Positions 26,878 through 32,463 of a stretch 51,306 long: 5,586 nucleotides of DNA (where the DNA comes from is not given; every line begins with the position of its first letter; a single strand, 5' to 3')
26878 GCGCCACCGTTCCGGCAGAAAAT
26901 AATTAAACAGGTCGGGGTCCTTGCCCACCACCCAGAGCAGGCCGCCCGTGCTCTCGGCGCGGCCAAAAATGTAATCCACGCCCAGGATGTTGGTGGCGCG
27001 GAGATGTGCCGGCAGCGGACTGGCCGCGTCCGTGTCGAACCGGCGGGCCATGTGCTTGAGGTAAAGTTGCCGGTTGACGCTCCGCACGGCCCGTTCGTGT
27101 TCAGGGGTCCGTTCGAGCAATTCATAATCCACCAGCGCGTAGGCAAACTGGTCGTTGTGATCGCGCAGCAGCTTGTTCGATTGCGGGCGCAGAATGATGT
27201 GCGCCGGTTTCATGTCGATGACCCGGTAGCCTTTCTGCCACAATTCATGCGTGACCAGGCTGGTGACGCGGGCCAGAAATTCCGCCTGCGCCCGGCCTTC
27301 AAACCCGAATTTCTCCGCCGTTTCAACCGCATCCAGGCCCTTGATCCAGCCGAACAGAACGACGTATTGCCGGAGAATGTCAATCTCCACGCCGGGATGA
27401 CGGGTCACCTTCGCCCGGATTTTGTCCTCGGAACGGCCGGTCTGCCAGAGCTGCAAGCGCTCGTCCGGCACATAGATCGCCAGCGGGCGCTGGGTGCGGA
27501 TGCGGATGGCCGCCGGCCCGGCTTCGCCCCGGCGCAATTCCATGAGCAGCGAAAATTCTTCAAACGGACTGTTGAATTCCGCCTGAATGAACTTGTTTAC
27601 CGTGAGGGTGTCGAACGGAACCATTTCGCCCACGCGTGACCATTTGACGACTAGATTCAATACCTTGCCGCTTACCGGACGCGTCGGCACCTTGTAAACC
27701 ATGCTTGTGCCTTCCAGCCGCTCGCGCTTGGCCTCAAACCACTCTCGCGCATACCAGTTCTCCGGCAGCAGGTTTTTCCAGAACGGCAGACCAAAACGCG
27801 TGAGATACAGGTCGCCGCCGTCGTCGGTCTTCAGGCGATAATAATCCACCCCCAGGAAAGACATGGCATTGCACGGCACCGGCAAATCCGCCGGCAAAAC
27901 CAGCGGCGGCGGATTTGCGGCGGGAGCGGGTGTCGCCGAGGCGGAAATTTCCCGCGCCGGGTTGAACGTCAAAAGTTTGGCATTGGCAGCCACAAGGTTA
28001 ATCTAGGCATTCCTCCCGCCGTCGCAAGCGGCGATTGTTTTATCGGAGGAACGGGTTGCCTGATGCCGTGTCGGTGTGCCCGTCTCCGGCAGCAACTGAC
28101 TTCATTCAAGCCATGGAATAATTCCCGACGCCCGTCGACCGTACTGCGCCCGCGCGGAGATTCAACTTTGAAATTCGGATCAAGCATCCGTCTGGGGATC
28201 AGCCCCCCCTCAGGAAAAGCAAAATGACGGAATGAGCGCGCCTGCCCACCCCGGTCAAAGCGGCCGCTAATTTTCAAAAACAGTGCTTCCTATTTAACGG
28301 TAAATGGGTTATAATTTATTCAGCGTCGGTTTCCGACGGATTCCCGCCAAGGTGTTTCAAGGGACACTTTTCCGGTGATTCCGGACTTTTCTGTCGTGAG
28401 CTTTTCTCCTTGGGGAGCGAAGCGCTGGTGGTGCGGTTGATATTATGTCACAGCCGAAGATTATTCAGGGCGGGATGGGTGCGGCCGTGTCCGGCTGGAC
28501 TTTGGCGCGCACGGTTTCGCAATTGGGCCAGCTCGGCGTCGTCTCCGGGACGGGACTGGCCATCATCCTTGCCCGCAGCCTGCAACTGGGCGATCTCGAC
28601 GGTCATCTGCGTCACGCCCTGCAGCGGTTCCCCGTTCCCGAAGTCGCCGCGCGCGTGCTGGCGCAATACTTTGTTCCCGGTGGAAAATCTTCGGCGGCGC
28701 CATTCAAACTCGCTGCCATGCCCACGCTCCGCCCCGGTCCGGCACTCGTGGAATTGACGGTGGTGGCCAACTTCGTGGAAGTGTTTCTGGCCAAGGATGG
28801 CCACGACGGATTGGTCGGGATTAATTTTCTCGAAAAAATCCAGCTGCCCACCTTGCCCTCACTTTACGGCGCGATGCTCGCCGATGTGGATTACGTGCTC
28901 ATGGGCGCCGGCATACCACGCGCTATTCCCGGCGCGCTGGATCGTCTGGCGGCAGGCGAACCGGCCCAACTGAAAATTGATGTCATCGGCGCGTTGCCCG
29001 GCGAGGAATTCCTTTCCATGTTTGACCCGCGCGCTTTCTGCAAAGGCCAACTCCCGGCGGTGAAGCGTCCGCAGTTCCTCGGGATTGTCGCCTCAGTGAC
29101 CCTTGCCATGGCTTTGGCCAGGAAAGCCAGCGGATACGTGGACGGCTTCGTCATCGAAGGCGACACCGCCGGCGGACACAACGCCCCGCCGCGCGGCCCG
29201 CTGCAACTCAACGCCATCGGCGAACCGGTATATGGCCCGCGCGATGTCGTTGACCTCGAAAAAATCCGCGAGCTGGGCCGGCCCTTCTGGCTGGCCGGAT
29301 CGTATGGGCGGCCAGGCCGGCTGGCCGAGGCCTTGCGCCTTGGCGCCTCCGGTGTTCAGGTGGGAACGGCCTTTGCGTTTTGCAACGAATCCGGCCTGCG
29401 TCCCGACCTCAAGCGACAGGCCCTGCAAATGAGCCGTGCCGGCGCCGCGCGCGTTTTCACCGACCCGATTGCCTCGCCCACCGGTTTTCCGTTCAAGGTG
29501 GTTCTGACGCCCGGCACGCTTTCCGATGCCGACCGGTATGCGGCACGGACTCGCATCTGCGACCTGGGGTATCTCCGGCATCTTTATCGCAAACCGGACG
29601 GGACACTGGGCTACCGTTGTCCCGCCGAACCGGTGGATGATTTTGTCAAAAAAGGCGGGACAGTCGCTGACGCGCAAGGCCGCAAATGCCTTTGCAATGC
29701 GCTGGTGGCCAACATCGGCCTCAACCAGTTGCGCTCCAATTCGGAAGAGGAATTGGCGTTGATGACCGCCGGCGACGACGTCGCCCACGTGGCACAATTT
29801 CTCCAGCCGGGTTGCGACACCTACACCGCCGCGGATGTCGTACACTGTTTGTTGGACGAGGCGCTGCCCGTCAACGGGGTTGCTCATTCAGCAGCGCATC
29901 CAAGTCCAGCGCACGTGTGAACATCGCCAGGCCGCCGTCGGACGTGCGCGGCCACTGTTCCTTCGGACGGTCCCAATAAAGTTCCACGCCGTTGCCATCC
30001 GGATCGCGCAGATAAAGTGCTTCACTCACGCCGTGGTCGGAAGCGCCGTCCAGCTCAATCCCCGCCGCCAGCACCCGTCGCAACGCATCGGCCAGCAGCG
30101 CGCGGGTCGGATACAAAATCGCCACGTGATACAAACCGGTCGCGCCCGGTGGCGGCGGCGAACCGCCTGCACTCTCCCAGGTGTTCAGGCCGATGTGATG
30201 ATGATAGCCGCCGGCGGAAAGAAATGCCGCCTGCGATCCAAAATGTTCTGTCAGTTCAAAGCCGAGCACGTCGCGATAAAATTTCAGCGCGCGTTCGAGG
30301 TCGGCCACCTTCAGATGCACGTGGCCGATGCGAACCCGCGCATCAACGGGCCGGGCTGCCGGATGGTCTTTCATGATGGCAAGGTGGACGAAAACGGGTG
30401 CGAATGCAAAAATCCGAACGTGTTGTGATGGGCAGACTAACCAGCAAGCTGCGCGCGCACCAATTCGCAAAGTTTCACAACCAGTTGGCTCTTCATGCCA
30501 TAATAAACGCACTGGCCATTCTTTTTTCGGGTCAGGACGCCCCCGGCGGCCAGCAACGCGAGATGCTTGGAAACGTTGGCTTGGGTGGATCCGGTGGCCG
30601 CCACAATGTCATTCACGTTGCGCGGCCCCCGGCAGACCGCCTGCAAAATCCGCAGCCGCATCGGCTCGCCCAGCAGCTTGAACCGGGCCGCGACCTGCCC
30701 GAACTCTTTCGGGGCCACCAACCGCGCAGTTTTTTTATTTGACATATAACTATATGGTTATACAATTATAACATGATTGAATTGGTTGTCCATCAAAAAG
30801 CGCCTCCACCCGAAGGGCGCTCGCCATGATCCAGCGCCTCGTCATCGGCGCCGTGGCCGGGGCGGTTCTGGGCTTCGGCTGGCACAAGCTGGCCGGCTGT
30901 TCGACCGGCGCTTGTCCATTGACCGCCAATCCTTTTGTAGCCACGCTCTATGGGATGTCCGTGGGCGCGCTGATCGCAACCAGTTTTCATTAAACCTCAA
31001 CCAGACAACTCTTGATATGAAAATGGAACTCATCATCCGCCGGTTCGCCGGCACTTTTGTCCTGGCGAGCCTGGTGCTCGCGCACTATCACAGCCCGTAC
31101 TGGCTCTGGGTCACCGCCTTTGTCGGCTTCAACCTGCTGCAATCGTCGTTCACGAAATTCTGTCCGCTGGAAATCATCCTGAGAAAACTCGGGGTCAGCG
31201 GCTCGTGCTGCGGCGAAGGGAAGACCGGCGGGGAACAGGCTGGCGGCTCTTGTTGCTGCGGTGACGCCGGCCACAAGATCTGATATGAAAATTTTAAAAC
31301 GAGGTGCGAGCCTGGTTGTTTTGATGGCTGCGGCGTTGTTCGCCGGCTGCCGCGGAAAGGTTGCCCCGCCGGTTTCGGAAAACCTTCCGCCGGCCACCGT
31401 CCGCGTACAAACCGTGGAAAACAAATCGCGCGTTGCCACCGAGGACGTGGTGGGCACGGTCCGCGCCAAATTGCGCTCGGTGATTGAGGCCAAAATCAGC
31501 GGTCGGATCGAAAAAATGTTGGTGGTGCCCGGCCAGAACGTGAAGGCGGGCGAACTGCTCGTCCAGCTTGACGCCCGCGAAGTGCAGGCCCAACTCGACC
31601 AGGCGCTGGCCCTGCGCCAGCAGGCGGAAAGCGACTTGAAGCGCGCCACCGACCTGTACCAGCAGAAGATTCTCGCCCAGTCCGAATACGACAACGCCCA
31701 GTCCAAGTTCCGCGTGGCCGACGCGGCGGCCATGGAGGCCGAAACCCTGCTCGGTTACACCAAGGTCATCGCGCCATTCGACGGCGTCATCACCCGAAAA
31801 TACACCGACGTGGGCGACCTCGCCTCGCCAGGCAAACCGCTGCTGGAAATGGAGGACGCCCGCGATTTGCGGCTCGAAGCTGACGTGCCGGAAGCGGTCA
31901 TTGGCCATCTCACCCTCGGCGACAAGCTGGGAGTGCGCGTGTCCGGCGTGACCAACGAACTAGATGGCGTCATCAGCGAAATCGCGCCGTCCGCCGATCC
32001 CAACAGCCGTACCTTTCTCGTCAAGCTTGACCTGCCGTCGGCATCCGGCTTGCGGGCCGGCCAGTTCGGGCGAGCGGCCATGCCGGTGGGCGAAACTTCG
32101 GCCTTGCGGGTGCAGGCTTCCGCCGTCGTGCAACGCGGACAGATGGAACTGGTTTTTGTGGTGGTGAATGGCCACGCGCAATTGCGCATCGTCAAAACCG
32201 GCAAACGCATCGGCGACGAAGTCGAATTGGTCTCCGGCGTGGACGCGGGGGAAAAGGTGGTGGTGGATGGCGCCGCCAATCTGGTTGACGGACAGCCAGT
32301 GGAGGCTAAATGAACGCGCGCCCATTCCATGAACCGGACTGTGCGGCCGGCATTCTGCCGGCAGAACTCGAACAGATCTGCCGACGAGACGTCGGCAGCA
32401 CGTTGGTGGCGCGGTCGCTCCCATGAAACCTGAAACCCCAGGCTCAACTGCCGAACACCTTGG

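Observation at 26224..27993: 589-aa protein is a tandem duplication of an atypical kinase-like fold: an intact half followed by a degenerate pseudokinase half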

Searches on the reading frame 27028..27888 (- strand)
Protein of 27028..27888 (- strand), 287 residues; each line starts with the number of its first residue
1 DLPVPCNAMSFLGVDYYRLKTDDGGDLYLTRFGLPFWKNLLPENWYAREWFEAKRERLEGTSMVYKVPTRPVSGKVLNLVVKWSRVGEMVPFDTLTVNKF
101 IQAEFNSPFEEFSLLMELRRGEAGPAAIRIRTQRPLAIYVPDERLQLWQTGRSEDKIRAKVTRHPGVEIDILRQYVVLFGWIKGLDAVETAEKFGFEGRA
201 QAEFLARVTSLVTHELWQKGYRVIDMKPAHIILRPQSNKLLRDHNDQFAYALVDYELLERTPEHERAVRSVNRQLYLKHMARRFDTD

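Call 34: search_solved_structures(query=A2, max_evalue=10, show_alignments=3)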
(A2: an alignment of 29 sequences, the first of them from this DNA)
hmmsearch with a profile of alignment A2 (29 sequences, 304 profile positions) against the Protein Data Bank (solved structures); distinct sequences matched with E-value up to 10: 1.
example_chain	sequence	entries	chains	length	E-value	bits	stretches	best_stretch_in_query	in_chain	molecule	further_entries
9i5v_9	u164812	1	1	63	0.34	13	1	123-167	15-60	Small ribosomal subunit protein bS21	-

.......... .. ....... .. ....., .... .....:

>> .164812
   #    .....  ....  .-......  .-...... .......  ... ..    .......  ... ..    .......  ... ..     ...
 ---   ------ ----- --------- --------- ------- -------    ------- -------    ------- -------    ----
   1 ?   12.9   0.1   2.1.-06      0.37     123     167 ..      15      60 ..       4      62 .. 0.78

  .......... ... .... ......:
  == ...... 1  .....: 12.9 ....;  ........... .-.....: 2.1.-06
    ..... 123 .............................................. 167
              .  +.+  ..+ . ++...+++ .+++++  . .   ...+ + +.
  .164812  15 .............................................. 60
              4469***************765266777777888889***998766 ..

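Call 40: predict_structure(alignment_id=A2)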
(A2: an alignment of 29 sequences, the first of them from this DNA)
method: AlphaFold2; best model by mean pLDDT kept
length: 287 residues; sequences in the alignment: 29
mean_pLDDT: 92.2   pTM: 0.88
mean pLDDT of the five models: 92.2, 90.6, 89.3, 89.3, 88.9
residues with pLDDT >= 90: 223; 70-90: 52; 50-70: 11; < 50: 1
segments of 3 or more residues with pLDDT < 50: none
pLDDT, mean of each block of 10 residues (from residue 1): 81 94 96 97 97 94 93 97 92 66 90 96 93 97 94 90 85 97 96 96 97 97 94 95 92 95 94 85 75
secondary structure, 60 per line:
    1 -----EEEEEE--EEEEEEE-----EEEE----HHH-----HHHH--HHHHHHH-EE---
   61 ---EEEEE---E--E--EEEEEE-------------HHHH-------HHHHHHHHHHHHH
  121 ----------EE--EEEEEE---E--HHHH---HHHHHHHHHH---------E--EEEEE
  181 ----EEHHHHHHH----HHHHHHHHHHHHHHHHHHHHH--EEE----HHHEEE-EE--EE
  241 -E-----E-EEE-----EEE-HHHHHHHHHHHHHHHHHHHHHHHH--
elements in order: E6-11 E14-20 E26-29 H42-45 H48-54 E64-68 E78-83 H97-100 H108-120 E135-140 H147-150 H154-163 E176-180 H187-193 H198-218 E221-223 E231-233 E250-252 E258-260 H262-285

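Call 42: fold_search(model_id=the predicted structure, library=pdb)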
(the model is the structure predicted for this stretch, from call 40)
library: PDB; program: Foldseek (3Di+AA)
matches with E <= 10: 1983; with E <= 0.001: 15
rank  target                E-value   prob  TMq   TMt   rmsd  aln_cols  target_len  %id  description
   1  1mru_A                1.7e-04  1.00  0.31  0.32   8.5       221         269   11  Intracellular Ser/Thr protein kinase domain of Mycobacterium tuberculosis PknB. (released 2003-02-11)
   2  6x5q_A                4.6e-04  1.00  0.30  0.31   8.9       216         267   11  Cocrystal structure of human CaMKII-alpha (CAMK2A)kinase domain and GluA1 (released 2020-12-23)
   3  1o6y                  5.2e-04  1.00  0.29  0.31   8.8       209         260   10  Catalytic domain of PknB kinase from Mycobacterium tuberculosis (released 2003-01-30)
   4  5xzw_B                5.5e-04  1.00  0.33  0.27  11.4       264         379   12  Crystal structure of Rad53 1-466 (released 2017-10-11)
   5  5xzv_A                6.1e-04  0.99  0.31  0.25  11.9       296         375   11  Crystal structure of Rad53 1-466 in complex with AMP-PNP (released 2017-10-11)
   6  9flt                  6.5e-04  1.00  0.35  0.32  12.0       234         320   12  Crystal structure of human Haspin (GSG2) kinase bound to chemical probe MU1920 (released 2024-09-11)
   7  6xdb                  6.5e-04  1.00  0.29  0.23   7.9       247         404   10  Crystal structure of IRE1a in complex with G-6904 (released 2021-04-21)
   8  5ci7                  7.2e-04  1.00  0.32  0.33  10.1       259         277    9  Structure of ULK1 bound to a selective inhibitor (released 2015-08-26)
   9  5fg8_A                7.6e-04  1.00  0.33  0.35   7.0       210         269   11  Drosophila CaMKII-wt in complex with a fragment of the Eag potassium channel and Mg2+/ADP (released 2016-12-28)
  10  9fmr_H                8.1e-04  1.00  0.32  0.28   7.8       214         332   13  Structure of DDB1/Cdk12/Cyclin K with molecular glue SR-4835 (released 2024-10-16)
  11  4u6r                  8.6e-04  1.00  0.28  0.22   8.0       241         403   10  Crystal structure of human IRE1 cytoplasmic domains in complex with a sulfonamide inhibitor. (released 2014-10-08)
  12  5vd3                  9.6e-04  1.00  0.32  0.32   7.9       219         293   16  CRYSTAL STRUCTURE OF HUMAN MYT1 KINASE DOMAIN (de-phosphorylated) IN COMPLEX WITH SARACATINIB (released 2017-08-23)
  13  9blh_B                9.6e-04  1.00  0.31  0.31   8.6       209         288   12  Crystal structure of calcium/calmodulin-dependent protein kinase type II subunit delta complexed with ribociclib (released 2025-05-07)
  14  2wel_A                9.6e-04  1.00  0.30  0.29   7.7       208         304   11  Crystal structure of SU6656-bound calcium/calmodulin-dependent protein kinase II delta in complex with calmodulin (released 2009-04-14)
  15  9f58_A                9.6e-04  0.99  0.31  0.29  10.3       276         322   10  Gcn2 dimer bound to the 60S ribosomal subunit (released 2025-03-26)
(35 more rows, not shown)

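Call 44: search_protein_families(library=pfam, alignment_id=A2, max_evalue=10)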
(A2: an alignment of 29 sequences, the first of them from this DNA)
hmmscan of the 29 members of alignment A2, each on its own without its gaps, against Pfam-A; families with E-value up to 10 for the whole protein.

A. member 1, seq(287 aa): 0 families

B. families by the number of members that match (of 29 scanned): 11 families
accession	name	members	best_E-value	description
PF03109.22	ABC1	1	0.0049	ABC1 atypical kinase-like domain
PF22665.2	DUF6293_C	1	0.027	DUF6293 C-terminal winged helix domain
PF17648.7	Luciferase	1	0.044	Luciferase domain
PF09851.14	SHOCT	1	0.058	Short C-terminal domain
PF14803.11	Zn_ribbon_Nudix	1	0.085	Nudix N-terminal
PF21098.3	PH-GRAM_MTMR6-like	1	0.099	MTMR6-9, GRAM domain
PF11684.13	DUF3280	1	0.13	Protein of unknown function (DUF2380)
PF25586.1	zf-CCCH_PAN3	1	0.17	PAN3 CCCH zinc finger domain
PF25725.1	crAss_CARG1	1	0.19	Crassvirus cargo protein 1 domain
PF07455.17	Psu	1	0.2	Phage polarity suppression protein (Psu)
PF20135.4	DUF6525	1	9.5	Family of unknown function (DUF6525)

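Call 88: fold_search(model_id=the predicted structure, library=viral)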
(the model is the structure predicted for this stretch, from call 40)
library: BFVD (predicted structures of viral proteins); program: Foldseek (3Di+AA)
matches with E <= 10: 527; with E <= 0.001: 31
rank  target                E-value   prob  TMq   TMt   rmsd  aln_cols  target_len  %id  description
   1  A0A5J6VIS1            2.1e-05  1.00  0.32  0.34  10.5       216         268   15  Protein kinase domain protein [Megaviridae environmental sample]
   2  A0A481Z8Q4            3.4e-05  1.00  0.33  0.21   8.0       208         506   13  Putative serine/threonine protein kinase [Pithovirus LCPAC304]
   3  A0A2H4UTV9            4.5e-05  1.00  0.41  0.29   7.3       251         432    8  Serine/threonine protein kinase [Bodo saltans virus]
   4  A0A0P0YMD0            1.5e-04  1.00  0.37  0.18  19.1       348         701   11  (no name in the UniProt tables at hand)
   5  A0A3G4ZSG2            2.4e-04  1.00  0.36  0.28  10.4       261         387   10  Protein kinase domain-containing protein [Edafosvirus sp.]
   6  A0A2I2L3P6            2.6e-04  1.00  0.35  0.47   6.9       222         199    9  Serine/Threonine protein kinase [Orpheovirus IHUMI-LCC2]
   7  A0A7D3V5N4            2.6e-04  1.00  0.29  0.19   8.6       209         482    9  Tyrosine protein kinase [Fadolivirus FV1/VV64]
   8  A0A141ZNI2            2.9e-04  1.00  0.36  0.29  12.2       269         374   10  (no name in the UniProt tables at hand)
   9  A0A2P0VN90            3.4e-04  1.00  0.37  0.34   9.8       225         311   13  Protein kinase domain-containing protein [Tetraselmis virus 1]
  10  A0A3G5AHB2            4.0e-04  0.97  0.28  0.17  13.4       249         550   12  non-specific serine/threonine protein kinase [Sylvanvirus sp.]
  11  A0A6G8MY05            4.3e-04  1.00  0.33  0.40   9.7       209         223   13  Protein kinase [Cedratvirus kamchatka]
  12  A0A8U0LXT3            4.3e-04  1.00  0.31  0.21   7.6       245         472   13  (no name in the UniProt tables at hand)
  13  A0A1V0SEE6            4.3e-04  0.99  0.28  0.16  12.2       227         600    8  Protein kinase [Indivirus ILV1]
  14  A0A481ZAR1            4.5e-04  1.00  0.32  0.42  11.8       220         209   17  Putative serine/threonine protein kinase (Fragment) [Pithovirus LCPAC304]
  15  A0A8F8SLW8            5.4e-04  1.00  0.37  0.30  10.4       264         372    8  (no name in the UniProt tables at hand)
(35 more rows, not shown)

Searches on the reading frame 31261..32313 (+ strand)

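Call 12: search_protein_families(library=pfam, proteins=[window:31261-32313:+], max_evalue=0.001)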
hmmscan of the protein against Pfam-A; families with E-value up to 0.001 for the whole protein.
window:31261-32313:+ (350 aa): 4 families
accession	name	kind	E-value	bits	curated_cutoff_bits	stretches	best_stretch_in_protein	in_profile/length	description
PF16576.10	HlyD_D23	-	2.2e-23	83.1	30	1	64-263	9-206/214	Barrel-sandwich domain of CusB or HlyD membrane-fusion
PF13437.12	HlyD_3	-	1.3e-19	71.3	22.2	1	169-262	2-101/106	HlyD family secretion protein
PF00364.28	Biotin_lipoyl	-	6.4e-06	26.4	22.1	0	51-103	20-73/73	Biotin-requiring enzyme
PF13533.13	Biotin_lipoyl_2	-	6.9e-05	23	29.8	1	75-104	3-32/32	Biotin-lipoyl like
